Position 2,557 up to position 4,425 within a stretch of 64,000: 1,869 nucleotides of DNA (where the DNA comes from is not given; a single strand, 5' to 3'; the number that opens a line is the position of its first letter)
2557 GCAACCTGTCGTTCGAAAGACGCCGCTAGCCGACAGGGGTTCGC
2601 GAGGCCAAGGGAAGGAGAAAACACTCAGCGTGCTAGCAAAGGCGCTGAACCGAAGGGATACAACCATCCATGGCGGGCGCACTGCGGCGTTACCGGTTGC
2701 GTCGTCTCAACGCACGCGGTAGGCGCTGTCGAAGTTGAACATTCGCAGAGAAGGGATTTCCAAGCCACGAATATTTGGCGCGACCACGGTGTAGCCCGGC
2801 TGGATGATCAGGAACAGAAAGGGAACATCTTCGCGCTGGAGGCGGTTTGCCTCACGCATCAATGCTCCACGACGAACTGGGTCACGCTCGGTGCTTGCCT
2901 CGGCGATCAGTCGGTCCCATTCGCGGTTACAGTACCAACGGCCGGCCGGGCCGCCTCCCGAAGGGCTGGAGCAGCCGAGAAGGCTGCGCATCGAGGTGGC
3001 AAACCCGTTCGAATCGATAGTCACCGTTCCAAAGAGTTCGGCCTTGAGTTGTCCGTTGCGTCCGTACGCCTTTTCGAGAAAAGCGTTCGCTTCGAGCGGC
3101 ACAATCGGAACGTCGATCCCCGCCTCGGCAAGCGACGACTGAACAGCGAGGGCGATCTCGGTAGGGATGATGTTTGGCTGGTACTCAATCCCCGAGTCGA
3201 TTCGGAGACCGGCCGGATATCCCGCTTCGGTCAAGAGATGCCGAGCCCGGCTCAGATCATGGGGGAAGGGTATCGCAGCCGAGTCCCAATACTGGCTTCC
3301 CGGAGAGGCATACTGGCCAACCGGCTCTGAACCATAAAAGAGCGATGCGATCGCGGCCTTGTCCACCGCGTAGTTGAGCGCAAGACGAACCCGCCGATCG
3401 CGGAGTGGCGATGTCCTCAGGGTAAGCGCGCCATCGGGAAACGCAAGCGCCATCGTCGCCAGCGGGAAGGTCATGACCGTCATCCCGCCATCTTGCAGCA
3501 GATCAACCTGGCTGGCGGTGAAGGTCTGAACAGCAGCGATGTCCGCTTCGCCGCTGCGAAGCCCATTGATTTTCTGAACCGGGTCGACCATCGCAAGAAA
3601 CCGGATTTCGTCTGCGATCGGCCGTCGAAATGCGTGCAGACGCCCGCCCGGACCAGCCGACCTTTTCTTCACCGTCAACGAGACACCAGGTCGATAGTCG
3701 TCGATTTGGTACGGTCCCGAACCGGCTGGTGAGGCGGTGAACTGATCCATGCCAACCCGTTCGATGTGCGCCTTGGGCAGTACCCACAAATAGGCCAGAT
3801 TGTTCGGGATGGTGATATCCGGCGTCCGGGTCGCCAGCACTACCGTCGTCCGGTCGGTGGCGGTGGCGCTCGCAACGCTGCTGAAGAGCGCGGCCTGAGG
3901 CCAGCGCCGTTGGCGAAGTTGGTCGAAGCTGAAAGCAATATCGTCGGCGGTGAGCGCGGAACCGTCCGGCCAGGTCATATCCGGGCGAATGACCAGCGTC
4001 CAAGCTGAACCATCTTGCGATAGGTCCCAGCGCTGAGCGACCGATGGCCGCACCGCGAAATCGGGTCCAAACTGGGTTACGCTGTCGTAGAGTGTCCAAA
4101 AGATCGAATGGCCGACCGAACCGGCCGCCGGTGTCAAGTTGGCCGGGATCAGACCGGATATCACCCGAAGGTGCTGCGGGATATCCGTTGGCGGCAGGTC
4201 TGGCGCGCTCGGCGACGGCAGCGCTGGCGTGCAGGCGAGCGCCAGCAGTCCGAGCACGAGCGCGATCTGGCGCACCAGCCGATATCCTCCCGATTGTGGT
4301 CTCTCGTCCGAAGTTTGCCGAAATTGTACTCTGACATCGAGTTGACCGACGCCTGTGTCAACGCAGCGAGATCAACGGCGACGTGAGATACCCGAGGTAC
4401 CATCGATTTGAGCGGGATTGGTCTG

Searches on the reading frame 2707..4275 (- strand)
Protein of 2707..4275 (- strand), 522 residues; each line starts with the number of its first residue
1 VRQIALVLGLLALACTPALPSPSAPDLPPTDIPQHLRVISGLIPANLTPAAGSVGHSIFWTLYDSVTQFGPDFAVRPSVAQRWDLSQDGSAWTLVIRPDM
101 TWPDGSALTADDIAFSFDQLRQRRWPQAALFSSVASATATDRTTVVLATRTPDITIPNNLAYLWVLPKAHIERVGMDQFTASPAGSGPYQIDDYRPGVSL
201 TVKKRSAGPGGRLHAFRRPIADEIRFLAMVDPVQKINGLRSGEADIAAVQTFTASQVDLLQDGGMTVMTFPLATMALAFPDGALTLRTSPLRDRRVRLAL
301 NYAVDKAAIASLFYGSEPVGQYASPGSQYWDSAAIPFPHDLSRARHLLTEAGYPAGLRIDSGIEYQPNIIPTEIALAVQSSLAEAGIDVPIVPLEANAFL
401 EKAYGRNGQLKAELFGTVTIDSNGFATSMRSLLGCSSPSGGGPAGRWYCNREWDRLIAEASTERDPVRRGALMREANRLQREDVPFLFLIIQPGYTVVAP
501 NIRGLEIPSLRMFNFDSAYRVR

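Call 81: search_protein_families(library=pfam, proteins=[window:2707-4275:-], max_evalue=0.00001)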
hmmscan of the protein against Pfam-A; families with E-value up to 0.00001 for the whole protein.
window:2707-4275:- (522 aa): 1 family
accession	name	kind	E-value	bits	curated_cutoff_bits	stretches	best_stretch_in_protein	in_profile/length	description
PF00496.27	SBP_bac_5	-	2.8e-52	178.5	32.4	1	75-428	2-359/368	Bacterial extracellular solute-binding proteins, family 5 Middle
